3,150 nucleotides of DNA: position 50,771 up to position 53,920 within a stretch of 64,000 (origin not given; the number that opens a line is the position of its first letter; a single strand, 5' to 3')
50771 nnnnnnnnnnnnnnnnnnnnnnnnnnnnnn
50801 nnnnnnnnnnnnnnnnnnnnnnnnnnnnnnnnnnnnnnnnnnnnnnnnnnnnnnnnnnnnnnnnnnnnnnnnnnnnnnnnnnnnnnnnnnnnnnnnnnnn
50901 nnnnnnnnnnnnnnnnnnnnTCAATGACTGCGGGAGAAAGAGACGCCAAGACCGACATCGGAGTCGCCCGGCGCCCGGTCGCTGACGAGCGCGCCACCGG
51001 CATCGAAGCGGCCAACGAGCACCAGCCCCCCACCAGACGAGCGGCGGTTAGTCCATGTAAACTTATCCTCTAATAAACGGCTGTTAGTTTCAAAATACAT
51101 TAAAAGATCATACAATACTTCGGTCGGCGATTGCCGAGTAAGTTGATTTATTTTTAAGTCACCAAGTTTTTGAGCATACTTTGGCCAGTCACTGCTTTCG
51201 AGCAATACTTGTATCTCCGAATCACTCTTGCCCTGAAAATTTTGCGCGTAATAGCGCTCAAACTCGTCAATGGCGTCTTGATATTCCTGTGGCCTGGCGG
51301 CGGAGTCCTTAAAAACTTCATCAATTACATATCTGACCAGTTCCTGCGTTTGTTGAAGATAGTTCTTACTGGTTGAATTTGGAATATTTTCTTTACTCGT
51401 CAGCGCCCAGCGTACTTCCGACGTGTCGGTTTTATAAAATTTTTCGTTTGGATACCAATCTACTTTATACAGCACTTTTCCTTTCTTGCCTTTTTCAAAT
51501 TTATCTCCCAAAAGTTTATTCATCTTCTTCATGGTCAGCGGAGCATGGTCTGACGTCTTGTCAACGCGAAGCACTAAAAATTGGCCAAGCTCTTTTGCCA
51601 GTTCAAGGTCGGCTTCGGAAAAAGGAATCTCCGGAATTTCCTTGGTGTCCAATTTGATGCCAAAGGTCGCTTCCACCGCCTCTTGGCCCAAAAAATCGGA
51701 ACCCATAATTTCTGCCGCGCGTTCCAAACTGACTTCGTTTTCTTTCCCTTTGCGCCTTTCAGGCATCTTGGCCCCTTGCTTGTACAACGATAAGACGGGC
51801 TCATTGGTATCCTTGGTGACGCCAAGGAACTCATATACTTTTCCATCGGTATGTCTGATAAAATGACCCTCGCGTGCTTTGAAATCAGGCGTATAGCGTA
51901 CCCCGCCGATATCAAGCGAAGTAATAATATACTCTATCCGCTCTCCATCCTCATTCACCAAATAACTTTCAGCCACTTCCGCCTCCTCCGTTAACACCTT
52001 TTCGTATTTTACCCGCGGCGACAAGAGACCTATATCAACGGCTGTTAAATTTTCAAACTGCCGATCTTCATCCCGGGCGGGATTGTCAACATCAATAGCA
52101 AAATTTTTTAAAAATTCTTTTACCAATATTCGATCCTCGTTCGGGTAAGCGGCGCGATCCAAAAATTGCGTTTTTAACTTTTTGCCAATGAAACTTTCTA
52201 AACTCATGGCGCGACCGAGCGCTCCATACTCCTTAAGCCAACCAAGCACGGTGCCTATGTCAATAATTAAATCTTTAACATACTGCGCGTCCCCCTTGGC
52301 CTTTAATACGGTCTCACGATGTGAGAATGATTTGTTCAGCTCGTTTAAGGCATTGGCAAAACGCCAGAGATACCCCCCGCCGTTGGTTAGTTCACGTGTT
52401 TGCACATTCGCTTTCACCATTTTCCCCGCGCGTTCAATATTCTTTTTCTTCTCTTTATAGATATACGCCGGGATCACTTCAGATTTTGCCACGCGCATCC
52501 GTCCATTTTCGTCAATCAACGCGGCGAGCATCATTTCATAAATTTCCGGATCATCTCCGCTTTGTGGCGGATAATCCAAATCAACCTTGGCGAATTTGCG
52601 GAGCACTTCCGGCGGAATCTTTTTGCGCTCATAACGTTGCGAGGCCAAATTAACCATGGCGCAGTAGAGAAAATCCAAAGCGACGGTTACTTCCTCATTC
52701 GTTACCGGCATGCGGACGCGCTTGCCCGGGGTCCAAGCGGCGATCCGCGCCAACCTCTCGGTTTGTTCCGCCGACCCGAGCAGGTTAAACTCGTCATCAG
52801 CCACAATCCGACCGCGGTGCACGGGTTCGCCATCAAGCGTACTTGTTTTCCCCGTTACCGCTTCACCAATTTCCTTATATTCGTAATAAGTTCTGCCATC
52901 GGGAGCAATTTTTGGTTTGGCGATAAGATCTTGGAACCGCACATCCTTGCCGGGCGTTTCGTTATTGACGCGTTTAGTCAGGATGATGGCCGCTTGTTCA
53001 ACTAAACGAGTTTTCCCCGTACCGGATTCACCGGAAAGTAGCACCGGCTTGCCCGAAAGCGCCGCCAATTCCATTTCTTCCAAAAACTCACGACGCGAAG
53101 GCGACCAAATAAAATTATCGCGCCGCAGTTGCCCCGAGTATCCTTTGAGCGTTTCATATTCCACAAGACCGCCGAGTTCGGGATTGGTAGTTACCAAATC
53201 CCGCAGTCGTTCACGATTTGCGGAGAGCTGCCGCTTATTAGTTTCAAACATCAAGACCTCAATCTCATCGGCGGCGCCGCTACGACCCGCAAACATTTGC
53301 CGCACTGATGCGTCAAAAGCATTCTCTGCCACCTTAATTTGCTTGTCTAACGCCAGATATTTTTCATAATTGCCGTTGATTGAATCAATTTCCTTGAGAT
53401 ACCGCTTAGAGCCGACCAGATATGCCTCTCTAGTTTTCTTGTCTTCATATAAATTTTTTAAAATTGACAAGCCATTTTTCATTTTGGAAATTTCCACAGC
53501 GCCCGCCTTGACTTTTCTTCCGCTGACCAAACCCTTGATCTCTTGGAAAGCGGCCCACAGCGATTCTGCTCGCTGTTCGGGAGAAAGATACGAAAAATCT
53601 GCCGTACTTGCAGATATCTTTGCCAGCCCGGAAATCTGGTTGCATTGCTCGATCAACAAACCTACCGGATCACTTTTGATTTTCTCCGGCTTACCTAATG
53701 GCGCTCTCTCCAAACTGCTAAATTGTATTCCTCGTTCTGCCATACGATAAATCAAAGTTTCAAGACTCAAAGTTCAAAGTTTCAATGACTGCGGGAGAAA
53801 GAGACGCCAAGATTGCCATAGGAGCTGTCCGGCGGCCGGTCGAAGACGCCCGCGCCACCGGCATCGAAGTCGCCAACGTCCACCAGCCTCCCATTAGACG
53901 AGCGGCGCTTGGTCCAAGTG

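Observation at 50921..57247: MoxR-type AAA+ / vWA / transglutaminase three-gene module whose sensor-like C-terminal domains are DGR targets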

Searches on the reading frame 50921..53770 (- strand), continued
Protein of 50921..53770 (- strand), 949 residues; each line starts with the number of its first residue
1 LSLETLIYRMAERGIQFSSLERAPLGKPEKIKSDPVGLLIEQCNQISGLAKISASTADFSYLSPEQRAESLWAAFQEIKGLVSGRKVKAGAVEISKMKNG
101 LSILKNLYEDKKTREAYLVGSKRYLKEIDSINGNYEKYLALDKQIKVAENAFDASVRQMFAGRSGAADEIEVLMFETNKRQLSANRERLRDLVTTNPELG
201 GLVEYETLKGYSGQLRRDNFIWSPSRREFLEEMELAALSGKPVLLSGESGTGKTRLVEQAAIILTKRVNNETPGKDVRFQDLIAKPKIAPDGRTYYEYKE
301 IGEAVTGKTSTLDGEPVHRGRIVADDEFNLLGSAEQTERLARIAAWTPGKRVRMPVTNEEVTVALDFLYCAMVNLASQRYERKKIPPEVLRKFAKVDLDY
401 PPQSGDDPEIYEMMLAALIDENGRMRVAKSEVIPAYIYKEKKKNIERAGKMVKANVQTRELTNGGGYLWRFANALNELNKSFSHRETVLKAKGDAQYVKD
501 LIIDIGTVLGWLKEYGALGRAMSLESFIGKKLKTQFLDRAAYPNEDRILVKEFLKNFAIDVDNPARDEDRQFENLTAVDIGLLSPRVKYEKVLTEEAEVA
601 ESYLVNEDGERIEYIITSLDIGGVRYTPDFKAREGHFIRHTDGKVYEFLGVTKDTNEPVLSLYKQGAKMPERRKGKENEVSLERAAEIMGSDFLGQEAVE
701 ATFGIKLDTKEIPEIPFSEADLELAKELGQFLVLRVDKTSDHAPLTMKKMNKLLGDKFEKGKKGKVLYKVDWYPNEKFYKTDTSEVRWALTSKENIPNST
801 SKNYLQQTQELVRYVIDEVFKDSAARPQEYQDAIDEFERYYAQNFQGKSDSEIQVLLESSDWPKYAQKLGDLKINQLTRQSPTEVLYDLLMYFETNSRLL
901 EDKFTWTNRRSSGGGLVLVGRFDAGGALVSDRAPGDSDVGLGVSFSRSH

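Call 80: search_protein_representatives(alignment_id=A2)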
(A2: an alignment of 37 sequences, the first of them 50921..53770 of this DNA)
Query: 37 sequences, 939 profile positions. Proteins with E-value up to 0.001 (for the whole library): 2172; up to 1e-10: 1286; up to 1e-30: 517. The best 150 are listed.
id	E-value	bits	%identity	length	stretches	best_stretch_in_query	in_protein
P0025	0.0e+00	1234.9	-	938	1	10-938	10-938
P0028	0.0e+00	1221.3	-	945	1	7-938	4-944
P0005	0.0e+00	1205.6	-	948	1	11-938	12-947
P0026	0.0e+00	1181.1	-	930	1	1-938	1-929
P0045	0.0e+00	1155.3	-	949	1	11-939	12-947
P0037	0.0e+00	1110.0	-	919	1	1-935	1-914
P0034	0.0e+00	1075.4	-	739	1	1-730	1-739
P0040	0.0e+00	1036.6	-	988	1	9-937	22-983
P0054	3.8e-285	965.2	-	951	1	9-937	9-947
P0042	1.6e-276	936.7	-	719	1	15-664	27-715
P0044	4.1e-269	912.1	-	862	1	10-703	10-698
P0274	1.7e-214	731.4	-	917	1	7-937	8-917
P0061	9.4e-185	633.0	-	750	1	18-710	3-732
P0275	2.4e-172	591.9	-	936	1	1-934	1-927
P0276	1.6e-169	582.6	-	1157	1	17-921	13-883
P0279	6.1e-155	534.3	-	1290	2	45-936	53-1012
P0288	3.9e-132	458.8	-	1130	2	42-620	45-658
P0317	6.0e-98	345.7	-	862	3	673-938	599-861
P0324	1.9e-88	314.2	-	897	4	674-938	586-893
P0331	1.1e-81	291.9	-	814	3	674-937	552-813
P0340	2.8e-75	270.7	-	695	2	669-939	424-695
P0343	1.4e-74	268.3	-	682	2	643-938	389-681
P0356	3.3e-70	253.9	-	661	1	665-938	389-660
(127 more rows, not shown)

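Call 81: search_protein_families(library=pfam, proteins=[P0317, P0324, P0331, P0340, P0343, P0356, P0276, P0279, P0288], max_evalue=0.001)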
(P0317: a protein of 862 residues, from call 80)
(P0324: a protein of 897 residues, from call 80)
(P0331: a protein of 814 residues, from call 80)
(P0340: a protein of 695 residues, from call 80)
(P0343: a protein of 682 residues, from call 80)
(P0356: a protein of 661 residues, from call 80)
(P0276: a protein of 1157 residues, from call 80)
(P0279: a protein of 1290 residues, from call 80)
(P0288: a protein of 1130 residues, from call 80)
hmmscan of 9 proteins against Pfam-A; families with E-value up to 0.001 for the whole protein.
P0317 (862 aa): 1 family
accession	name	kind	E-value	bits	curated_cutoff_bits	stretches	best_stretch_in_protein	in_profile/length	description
PF07728.20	AAA_5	-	7.7e-10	39.3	22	1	239-338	2-96/139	AAA domain (dynein-related subfamily)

P0324 (897 aa): 4 families
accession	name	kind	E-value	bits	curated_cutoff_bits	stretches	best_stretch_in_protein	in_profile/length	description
PF07728.20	AAA_5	-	6.4e-10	39.6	22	1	223-266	2-45/139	AAA domain (dynein-related subfamily)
PF13481.12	AAA_25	-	0.00043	20.4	27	1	202-252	16-65/195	AAA domain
PF12775.13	AAA_7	-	0.00049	20.1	25.8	0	198-245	11-58/181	P-loop containing dynein motor region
PF13191.12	AAA_16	-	0.00097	20.1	32.6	0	220-309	24-116/167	AAA ATPase domain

P0331 (814 aa): 3 families
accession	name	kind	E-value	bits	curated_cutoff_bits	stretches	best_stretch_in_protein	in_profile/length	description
PF07728.20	AAA_5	-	9.3e-15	55.3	22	1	196-331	2-131/139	AAA domain (dynein-related subfamily)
PF13191.12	AAA_16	-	0.00034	21.6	32.6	1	194-222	25-53/167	AAA ATPase domain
PF13604.12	AAA_30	-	0.0009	19.5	27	0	196-292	21-114/191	AAA domain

P0340 (695 aa): 2 families
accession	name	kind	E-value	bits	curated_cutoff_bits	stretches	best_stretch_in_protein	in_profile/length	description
PF07728.20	AAA_5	-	1.7e-19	70.7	22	1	91-222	1-127/139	AAA domain (dynein-related subfamily)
PF07726.17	AAA_3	-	0.00055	20.3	27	0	92-219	2-114/131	ATPase family associated with various cellular activities (AAA)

P0343 (682 aa): 2 families
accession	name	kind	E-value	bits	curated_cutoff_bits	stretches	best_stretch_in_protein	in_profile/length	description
PF07728.20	AAA_5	-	9.7e-13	48.7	22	1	95-226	2-128/139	AAA domain (dynein-related subfamily)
PF07726.17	AAA_3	-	1.7e-07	31.6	27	1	95-222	2-114/131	ATPase family associated with various cellular activities (AAA)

P0356 (661 aa): 0 families

P0276 (1157 aa): 3 families
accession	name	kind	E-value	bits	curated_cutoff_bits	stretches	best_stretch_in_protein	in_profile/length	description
PF07728.20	AAA_5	-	1.4e-12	48.2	22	1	214-364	1-139/139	AAA domain (dynein-related subfamily)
PF13191.12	AAA_16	-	7.8e-06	26.9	32.6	1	199-239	6-51/167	AAA ATPase domain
PF06068.19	TIP49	-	0.00017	21.4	23.8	1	201-244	39-82/347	TIP49 P-loop domain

P0279 (1290 aa): 3 families
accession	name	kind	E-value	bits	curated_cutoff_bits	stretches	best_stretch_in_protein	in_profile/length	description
PF07728.20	AAA_5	-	2.2e-11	44.3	22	1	261-401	2-129/139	AAA domain (dynein-related subfamily)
PF13191.12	AAA_16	-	4e-05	24.6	32.6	1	244-290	9-52/167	AAA ATPase domain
PF13401.12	AAA_22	-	0.00065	20.5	27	0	257-287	4-33/130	AAA domain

P0288 (1130 aa): 1 family
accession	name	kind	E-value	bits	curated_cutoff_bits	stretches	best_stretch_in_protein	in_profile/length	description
PF07728.20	AAA_5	-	3.5e-06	27.5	22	1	286-431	7-137/139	AAA domain (dynein-related subfamily)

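Call 82: find_encoding_contigs(protein=P0002, flank=8000, max_places=2)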
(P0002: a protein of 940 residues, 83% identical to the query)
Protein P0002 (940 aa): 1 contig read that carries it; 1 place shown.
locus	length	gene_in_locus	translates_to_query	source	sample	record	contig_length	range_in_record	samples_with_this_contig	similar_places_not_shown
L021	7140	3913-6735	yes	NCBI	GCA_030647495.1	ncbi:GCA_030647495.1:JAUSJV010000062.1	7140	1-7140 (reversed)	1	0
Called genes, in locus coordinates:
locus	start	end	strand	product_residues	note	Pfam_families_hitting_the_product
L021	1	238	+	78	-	PF08401:ArdcN (weak)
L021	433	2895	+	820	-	-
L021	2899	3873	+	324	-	-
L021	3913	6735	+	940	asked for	PF07728:AAA_5 (weak), PF13191:AAA_16 (faint)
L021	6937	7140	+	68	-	?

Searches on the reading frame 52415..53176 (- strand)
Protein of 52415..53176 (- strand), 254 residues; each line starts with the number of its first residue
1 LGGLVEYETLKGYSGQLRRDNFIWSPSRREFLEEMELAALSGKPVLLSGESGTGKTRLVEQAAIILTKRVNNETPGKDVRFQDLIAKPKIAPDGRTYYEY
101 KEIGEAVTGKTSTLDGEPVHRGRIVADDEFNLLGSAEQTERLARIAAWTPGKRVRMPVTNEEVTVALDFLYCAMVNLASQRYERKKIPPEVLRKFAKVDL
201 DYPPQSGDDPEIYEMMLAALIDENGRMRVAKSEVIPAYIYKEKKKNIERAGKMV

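Call 87: search_solved_structures(query=window:52415-53176:-, max_evalue=1, show_alignments=4)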
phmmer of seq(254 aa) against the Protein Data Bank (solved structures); distinct sequences matched with E-value up to 1: 18.
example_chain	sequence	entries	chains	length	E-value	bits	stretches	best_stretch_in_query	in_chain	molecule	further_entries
6i27_A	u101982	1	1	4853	9.1e-09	38.4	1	28-84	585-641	Midasin,Midasin,Midasin,Midasin,Midasin,Midasin,Midasin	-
6i26_A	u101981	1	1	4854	9.1e-09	38.4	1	28-84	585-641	Midasin,Midasin,Midasin,Midasin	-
6hyp_A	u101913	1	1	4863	9.2e-09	38.4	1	28-84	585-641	Midasin,Midasin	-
5jcs_s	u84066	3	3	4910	9.8e-09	38.3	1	28-84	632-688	Midasin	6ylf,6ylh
6or5_A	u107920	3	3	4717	3.9e-06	29.8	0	21-77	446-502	Midasin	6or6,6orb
1g3q_A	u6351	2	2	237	0.00047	23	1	145-248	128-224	CELL DIVISION INHIBITOR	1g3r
9qh4_A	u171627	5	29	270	0.0005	22.9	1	34-88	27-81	Protein NorQ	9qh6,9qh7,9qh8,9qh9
9qhd_A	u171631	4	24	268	0.0048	19.7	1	39-98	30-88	Nitric oxide reductase NorQ protein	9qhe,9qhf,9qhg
1ion_A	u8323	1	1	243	0.014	18.2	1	145-248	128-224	PROBABLE CELL DIVISION INHIBITOR MIND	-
4ly6_A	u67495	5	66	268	0.031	17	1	16-58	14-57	Transcriptional regulator (NtrC family)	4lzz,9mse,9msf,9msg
1ny6_A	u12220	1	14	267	0.032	17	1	16-58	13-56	transcriptional regulator (NtrC family)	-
3m0e_A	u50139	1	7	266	0.045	16.5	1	16-57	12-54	Transcriptional regulator (NtrC family)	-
1ny5_A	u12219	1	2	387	0.067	16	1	16-58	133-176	transcriptional regulator (NtrC family)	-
4l4u_A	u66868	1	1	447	0.089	15.6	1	16-57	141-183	Transcriptional regulator (NtrC family)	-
4bs1_B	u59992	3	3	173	0.13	15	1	24-58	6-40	TRANSCRIPTIONAL REGULATOR (NTRC FAMILY) | TRANSCRIPTIONAL REGULATOR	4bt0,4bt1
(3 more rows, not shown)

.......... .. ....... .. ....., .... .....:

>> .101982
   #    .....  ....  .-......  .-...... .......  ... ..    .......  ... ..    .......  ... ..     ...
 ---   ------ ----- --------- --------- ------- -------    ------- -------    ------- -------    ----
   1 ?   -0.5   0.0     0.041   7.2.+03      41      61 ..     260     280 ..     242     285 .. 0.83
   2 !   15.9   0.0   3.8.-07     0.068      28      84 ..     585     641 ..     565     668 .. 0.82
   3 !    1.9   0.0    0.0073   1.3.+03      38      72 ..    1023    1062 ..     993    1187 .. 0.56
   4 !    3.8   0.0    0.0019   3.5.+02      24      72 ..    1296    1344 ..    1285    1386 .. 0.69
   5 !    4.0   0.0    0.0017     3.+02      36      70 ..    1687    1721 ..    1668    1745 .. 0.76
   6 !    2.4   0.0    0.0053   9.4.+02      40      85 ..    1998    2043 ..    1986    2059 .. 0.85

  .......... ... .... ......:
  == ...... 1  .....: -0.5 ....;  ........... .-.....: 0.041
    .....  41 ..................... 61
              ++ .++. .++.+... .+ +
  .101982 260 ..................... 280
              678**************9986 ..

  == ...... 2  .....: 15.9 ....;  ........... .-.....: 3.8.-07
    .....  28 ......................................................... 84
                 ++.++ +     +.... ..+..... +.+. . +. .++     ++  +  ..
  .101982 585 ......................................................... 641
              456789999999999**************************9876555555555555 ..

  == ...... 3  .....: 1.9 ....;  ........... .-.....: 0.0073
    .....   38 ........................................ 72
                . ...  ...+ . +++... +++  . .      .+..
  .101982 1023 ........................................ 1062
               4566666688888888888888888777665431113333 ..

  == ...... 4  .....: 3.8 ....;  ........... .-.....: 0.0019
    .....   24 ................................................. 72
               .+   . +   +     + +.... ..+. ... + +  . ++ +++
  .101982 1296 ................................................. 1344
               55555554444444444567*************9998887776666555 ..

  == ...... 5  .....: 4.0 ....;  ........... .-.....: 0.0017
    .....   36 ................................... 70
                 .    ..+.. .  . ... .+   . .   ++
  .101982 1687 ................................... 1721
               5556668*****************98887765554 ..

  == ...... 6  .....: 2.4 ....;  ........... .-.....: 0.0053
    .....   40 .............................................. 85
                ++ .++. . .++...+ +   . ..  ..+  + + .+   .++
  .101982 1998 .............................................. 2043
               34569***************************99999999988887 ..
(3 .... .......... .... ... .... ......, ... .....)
